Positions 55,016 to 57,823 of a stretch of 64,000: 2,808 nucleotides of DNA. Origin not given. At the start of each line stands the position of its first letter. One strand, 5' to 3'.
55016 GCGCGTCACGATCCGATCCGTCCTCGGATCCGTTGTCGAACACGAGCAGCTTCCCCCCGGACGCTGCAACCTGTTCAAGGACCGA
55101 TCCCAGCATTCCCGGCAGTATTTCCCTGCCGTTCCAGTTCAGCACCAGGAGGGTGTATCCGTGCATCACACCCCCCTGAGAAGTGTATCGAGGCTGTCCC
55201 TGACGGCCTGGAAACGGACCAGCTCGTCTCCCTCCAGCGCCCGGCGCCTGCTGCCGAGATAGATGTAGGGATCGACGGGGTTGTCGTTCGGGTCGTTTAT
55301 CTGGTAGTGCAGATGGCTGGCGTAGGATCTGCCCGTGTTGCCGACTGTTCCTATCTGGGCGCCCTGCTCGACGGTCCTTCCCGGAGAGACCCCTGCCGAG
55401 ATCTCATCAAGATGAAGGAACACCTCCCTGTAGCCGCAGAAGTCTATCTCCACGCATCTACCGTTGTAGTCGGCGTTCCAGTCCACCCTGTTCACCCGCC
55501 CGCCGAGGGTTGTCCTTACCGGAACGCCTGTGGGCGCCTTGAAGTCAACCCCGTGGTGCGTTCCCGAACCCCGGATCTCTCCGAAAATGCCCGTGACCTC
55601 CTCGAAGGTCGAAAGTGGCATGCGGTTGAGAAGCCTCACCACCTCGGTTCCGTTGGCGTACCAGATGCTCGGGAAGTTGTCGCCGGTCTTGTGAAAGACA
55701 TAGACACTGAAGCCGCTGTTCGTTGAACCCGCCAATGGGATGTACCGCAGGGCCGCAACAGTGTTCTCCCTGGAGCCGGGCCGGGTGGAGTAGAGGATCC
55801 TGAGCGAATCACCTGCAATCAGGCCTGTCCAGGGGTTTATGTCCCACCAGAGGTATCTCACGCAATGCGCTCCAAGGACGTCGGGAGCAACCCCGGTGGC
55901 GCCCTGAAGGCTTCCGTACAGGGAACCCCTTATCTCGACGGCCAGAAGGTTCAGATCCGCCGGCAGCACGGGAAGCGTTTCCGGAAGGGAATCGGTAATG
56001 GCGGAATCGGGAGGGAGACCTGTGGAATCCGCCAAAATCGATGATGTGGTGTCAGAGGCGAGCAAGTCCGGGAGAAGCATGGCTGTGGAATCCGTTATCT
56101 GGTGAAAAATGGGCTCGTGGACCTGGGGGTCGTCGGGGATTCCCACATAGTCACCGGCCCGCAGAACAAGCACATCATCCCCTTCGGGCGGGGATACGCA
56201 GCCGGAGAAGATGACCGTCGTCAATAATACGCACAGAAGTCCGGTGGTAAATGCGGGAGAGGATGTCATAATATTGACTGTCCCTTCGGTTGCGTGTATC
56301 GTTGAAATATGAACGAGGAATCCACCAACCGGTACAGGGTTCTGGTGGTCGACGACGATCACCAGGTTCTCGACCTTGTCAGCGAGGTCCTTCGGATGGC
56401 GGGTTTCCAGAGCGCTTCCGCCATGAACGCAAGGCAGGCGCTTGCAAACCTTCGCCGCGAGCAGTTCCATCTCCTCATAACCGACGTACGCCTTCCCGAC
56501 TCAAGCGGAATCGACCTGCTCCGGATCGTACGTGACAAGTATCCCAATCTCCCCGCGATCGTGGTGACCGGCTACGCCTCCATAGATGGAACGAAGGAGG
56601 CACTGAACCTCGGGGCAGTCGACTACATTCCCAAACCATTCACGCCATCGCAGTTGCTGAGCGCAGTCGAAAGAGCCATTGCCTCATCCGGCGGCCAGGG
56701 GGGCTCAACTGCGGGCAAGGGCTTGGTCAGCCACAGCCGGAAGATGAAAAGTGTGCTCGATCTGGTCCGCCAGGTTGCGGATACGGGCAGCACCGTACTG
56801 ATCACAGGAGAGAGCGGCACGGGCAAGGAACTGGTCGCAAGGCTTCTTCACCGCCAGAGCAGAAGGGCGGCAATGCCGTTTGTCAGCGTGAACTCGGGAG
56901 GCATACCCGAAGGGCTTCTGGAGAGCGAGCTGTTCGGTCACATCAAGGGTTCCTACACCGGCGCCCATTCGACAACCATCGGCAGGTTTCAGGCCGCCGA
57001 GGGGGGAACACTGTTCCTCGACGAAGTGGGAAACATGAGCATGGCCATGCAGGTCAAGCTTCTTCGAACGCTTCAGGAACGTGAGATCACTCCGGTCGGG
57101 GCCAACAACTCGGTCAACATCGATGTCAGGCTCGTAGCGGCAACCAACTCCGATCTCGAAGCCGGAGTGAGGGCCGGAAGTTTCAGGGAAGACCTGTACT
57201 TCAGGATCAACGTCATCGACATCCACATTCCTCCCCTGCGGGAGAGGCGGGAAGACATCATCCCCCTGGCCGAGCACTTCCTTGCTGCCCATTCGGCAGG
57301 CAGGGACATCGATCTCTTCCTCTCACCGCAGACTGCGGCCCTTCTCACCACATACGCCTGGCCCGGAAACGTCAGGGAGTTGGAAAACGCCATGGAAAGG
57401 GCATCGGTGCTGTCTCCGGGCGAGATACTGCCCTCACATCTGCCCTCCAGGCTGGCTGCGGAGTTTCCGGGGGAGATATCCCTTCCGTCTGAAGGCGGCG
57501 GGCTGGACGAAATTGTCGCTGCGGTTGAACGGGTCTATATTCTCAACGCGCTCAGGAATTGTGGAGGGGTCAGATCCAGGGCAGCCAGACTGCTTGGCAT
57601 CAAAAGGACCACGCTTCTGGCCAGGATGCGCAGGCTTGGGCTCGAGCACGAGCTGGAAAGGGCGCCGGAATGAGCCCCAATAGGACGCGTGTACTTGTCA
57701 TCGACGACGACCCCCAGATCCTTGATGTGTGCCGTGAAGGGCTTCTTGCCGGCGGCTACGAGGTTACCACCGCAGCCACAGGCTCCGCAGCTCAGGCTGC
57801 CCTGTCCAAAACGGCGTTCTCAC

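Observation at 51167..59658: Sigma-54-flanked envelope-modification locus: M23 lipoprotein, GT2, NodU-like carbamoyltransferase and a pseudo-receiver bEBP, divergent from NtrC-like and REC-GAF-HD-GYP regulators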

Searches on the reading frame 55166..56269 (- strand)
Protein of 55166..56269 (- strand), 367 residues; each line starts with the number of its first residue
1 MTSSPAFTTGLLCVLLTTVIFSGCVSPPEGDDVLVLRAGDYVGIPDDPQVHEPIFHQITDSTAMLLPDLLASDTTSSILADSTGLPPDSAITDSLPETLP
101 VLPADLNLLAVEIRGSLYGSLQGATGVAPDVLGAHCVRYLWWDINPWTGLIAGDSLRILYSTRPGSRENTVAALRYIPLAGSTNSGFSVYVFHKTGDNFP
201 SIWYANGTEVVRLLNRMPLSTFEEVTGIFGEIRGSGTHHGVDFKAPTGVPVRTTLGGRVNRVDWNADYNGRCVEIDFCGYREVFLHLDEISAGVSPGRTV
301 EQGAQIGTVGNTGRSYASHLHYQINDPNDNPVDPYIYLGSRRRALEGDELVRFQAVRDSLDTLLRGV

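Call 5: search_protein_families(library=pfam, proteins=[window:55166-56269:-], max_evalue=0.01)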
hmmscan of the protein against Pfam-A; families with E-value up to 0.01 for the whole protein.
window:55166-56269:- (367 aa): 1 family
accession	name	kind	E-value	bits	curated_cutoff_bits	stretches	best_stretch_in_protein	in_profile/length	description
PF01551.29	Peptidase_M23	-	2.9e-23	82.3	28.7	1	237-334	2-96/96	Peptidase family M23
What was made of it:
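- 55166..56269 (-): M23 (LytM-type) metallopeptidase with an N-terminal signal ending FSGC (probable lipoprotein). The HxxxD (HHGVD) and HxH (HLH) motifs are intact. Pfam Peptidase_M23 2.9e-23 (call 5).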

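Call 17: search_protein_families(library=ncbifam, proteins=[window:55166-56269:-], max_evalue=0.001)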
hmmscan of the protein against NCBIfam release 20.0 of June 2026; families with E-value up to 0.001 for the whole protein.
window:55166-56269:- (367 aa): 10 families
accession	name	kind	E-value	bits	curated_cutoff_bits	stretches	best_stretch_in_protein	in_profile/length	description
NF053825.1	PdgNdpepShyA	equivalog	6.6e-14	51.4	700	1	206-365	258-420/425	peptidoglycan DD-endopeptidase ShyA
NF053824.1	PdgNdpepShyC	equivalog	2.4e-13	49.8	700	1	142-323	199-379/429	peptidoglycan DD-endopeptidase ShyC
NF052336.1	PdgHdaseHSB100310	equivalog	1.3e-12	47.8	500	1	223-329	41-146/316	peptidoglycan hydrolase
NF008652.0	PRK11649.1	equivalog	1.4e-12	47.1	341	1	236-354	311-426/439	murein DD-endopeptidase MepM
NF052530.1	Heli_ShapePgp3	exception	2e-10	40.2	300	1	236-334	165-260/270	peptidoglycan metallopeptidase Pgp3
NF050804.1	CellDivDipMCaul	equivalog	2.1e-06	26.9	900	1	229-325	519-614/634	cell division endopeptidase DipM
NF047755.1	LIC_10271_M23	exception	2.5e-05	24.1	180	1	213-326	93-198/207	LIC_10271 family cell wall hydrolase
NF041208.1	celldiv_DipM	equivalog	0.00029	20.2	740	1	225-340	306-419/419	cell division endopeptidase DipM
NF040883.1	amid_act_ActS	equivalog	0.0004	19.7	375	1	235-340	133-235/242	amidase activator ActS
NF008644.1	PRK11637.1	equivalog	0.00044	19.3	270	1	229-339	276-384/385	murein hydrolase activator EnvC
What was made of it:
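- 55166..56269 (-): Weak NCBIfam similarity to ShyA/MepM DD-endopeptidases (call 17).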

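Call 60: search_protein_families(library=pfam, proteins=[window:55166-56269:-], max_evalue=5)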
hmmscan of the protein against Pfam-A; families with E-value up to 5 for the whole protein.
window:55166-56269:- (367 aa): 1 family
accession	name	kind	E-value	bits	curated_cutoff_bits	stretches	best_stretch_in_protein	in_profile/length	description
PF01551.29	Peptidase_M23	-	2.9e-23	82.3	28.7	1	237-334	2-96/96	Peptidase family M23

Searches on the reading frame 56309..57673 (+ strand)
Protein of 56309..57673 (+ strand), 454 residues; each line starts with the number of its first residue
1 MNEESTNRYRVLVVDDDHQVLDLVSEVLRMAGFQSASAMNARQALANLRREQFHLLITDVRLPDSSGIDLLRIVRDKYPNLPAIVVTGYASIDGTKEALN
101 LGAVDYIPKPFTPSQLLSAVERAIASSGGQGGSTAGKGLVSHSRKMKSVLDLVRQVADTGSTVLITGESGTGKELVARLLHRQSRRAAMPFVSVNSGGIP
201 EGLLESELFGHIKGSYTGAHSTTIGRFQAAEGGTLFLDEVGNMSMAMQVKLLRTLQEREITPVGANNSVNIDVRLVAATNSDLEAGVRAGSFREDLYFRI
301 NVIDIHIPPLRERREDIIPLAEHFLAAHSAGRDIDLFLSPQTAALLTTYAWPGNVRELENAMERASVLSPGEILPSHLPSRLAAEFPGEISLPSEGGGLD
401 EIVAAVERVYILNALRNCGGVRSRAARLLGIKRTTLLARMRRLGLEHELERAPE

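Call 5: search_protein_families(library=pfam, proteins=[window:56309-57673:+], max_evalue=0.01)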
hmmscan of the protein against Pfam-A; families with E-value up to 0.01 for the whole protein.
window:56309-57673:+ (454 aa): 13 families
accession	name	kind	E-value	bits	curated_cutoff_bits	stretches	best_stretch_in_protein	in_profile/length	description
PF00158.32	Sigma54_activat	-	3.2e-68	229.1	20.2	1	140-306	2-168/168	Sigma-54 interaction domain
PF00072.30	Response_reg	-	1e-27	96.9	30.2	1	11-121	1-111/111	Response regulator receiver domain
PF14532.12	Sigma54_activ_2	-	1e-21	78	25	1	142-310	3-138/138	Sigma-54 interaction domain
PF25601.1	AAA_lid_14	-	1.8e-21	76.2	27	1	311-385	1-77/87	AAA+ ATPase lid domain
PF02954.25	HTH_8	-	3.6e-12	46.2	22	1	403-442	2-41/42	Bacterial regulatory protein, Fis family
PF07728.20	AAA_5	-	1.4e-07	32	22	1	163-281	2-123/139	AAA domain (dynein-related subfamily)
PF18024.7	HTH_50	-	3.8e-06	26.9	27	1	397-445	2-49/50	Helix-turn-helix domain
PF13191.12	AAA_16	-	0.00022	22.2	32.6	1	144-192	7-56/167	AAA ATPase domain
PF01078.27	Mg_chelatase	-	0.00069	19.5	20.3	0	160-280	21-157/207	Magnesium chelatase, subunit ChlI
PF00004.35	AAA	-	0.0013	19.6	21.2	1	163-281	1-110/131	ATPase family associated with various cellular activities (AAA)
PF13556.12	HTH_30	-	0.0013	19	27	1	412-443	5-36/59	PucR C-terminal helix-turn-helix domain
PF13401.12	AAA_22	-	0.002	18.9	27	0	159-256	4-108/130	AAA domain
PF06068.19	TIP49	-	0.0079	15.8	23.8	0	144-197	33-86/347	TIP49 P-loop domain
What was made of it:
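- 56309..57673 (+): NtrC-like response regulator / sigma-54 activator (bEBP1). It has a canonical receiver (DD, D, T and K present), an AAA+ domain with GSYTGA (GAFTGA/GAYTGA in orthologues) and a FleQ-like HTH. Pfam Response_reg 1e-27, Sigma54_activat 3e-68, HTH_8 (call 5).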

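Call 17: search_protein_families(library=ncbifam, proteins=[window:56309-57673:+], max_evalue=0.001)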
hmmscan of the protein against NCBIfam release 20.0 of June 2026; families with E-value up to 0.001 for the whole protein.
window:56309-57673:+ (454 aa): 117 families (the best 25 are shown)
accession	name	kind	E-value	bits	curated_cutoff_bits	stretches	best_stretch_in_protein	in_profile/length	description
TIGR01818.1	ntrC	equivalog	5.3e-125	417.8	558.6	1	11-385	1-384/463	nitrogen regulation protein NR(I)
NF008469.0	PRK11361.1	equivalog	2e-120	402.6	714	1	7-446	3-457/461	acetoacetate metabolism transcriptional regulator AtoC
NF007689.0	PRK10365.1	equivalog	5.5e-115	384.6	760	1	8-442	5-441/441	sigma-54-dependent response regulator transcription factor ZraR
NF008176.1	PRK10923.1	equivalog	3.2e-103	345.8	620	1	8-383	3-386/469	nitrogen regulation protein NR(I)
TIGR01817.1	nifA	equivalog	8.4e-102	341.6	528.85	1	133-373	192-432/534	nif-specific transcriptional activator NifA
TIGR02915.1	PEP_resp_reg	equivalog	2.1e-101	339.9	502.6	1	11-445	1-444/445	PEP-CTERM-box response regulator transcription factor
NF011695.0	PRK15115.1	equivalog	3.5e-101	339.2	763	1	9-445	7-438/445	two-component system response regulator GlrR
NF051870.1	NAssimRespRegNtrX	equivalog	5.2e-101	338.8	600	1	11-445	4-452/452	nitrogen assimilation response regulator NtrX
NF050807.1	TransRegFlbDCaul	equivalog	7.5e-99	331.6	750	1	11-441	3-436/454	sigma-54-dependent transcriptional regulator FlbD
NF041552.1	TF_PrdR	equivalog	1.7e-93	313.9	795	1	139-441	269-574/577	sigma-54 dependent transcriptional regulator PrdR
NF003451.0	PRK05022.1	equivalog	5.6e-93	312.4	476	1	135-446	188-511/512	nitric oxide reductase transcriptional regulator NorR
NF041946.1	LuxO_transreg_Vib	equivalog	2.3e-91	306.9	800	1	14-383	2-381/463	quorum-sensing sigma-54 dependent transcriptional regulator LuxO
NF038308.1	RNA_repair_RtcR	equivalog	1e-90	305.1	650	1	131-450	174-523/530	RNA repair transcriptional activator RtcR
NF049963.1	RespRegFlgRCampy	domain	2.5e-90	303.4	750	1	30-376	23-375/429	fla regulon two-component system response regulator FlgR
NF011958.0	PRK15429.1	equivalog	4e-85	286.8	830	1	139-448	381-689/692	formate hydrogenlyase transcriptional activator FlhA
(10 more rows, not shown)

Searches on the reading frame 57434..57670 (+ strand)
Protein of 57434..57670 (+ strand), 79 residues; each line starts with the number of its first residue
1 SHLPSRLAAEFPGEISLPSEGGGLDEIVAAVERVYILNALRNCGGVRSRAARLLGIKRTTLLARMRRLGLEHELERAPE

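Call 49: search_solved_structures(query=window:57434-57670:+, max_evalue=10, show_alignments=5)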
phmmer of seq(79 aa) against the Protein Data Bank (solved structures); distinct sequences matched with E-value up to 10: 20.
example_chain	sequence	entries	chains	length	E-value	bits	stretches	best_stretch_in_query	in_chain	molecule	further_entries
8p53_C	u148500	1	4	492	2.2e-07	33.9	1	15-71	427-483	Transcriptional regulator FleQ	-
5exx_A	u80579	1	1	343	4.3e-06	29.8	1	15-67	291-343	Transcriptional regulator FleQ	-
1ntc_A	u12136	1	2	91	0.00014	25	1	23-71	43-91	PROTEIN (NITROGEN REGULATION PROTEIN (NTRC))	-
1ojl_A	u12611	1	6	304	0.00017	24.7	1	20-67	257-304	TRANSCRIPTIONAL REGULATORY PROTEIN ZRAR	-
2m8g_X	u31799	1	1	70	0.00021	24.4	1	20-71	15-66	Transcriptional regulator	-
7zbs_X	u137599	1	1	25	0.0096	19.2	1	39-61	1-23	HTH_8cm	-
1fip_A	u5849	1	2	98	0.12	15.7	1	26-70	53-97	FACTOR FOR INVERSION STIMULATION (FIS)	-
4fis_A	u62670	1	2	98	0.15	15.4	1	27-70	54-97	FACTOR FOR INVERSION STIMULATION (FIS)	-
1ety_A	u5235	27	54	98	0.21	14.9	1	27-70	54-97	FACTOR FOR INVERSION STIMULATION | FACTOR FOR INVERSION STIMULATION (FIS) | DNA-binding protein fis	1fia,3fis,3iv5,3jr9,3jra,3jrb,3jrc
1f36_A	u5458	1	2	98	0.21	14.9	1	27-70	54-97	FIS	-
1etq_A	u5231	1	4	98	0.29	14.5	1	27-70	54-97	FACTOR FOR INVERSION STIMULATION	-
1etk_A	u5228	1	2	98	0.39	14.1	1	27-70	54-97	FACTOR FOR INVERSION STIMULATION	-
1eto_A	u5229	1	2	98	0.39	14.1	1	27-70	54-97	FACTOR FOR INVERSION STIMULATION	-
5tzb_A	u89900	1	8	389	0.4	14.1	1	30-69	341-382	D-aminopeptidase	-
1etx_A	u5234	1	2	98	0.41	14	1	27-70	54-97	FACTOR FOR INVERSION STIMULATION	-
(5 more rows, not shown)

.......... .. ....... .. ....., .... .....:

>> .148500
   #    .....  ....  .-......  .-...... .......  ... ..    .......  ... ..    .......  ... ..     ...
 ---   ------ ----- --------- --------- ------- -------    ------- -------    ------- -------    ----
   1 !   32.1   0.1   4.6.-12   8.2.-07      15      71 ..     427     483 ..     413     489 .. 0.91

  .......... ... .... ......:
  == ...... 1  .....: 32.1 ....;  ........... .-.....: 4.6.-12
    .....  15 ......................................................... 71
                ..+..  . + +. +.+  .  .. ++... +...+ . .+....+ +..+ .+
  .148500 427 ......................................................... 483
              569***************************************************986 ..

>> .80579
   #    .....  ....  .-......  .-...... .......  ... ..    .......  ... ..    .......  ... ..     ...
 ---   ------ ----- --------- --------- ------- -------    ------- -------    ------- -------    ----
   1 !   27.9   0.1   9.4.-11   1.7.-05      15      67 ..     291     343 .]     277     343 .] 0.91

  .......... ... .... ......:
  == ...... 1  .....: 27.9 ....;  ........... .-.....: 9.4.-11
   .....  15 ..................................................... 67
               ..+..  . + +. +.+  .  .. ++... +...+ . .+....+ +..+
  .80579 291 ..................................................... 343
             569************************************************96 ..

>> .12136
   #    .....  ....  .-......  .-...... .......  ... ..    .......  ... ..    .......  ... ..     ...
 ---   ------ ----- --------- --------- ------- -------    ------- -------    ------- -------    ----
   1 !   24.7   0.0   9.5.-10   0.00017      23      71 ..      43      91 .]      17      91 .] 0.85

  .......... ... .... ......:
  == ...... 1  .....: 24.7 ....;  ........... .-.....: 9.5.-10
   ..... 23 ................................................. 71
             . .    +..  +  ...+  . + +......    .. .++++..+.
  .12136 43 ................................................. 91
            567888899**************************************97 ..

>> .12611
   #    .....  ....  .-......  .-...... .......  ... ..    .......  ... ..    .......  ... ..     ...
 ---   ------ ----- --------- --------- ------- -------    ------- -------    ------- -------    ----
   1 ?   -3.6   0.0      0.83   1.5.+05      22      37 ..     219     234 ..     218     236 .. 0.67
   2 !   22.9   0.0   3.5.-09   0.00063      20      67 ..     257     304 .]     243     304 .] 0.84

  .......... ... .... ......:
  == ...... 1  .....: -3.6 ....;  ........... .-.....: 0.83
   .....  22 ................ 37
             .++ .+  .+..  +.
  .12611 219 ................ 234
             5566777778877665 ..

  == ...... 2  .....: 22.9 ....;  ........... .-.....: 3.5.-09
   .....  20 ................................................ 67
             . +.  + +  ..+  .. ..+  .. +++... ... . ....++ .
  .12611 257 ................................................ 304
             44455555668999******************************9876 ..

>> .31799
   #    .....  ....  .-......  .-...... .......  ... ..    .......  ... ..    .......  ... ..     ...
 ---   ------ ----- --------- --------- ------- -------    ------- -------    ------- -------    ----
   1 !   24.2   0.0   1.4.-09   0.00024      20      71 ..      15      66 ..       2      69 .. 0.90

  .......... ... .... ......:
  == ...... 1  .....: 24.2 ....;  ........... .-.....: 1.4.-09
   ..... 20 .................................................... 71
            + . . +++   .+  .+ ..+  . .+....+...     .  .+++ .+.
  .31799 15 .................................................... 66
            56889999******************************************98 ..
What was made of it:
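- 56309..57673 (+): The C-terminal 79 aa best match FleQ 8p53_C among PDB chains, E=2.2e-7, against NtrC at 1.4e-4 (call 49).
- Closest known: FleQ of Pseudomonas. Same: The HTH of the neighbouring NtrC-like regulator is most similar to the FleQ HTH (call 49).
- The NtrC-like HTH is closest to FleQ among solved structures (call 49). The NtrC-like HTH matches FleQ best (call 49).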
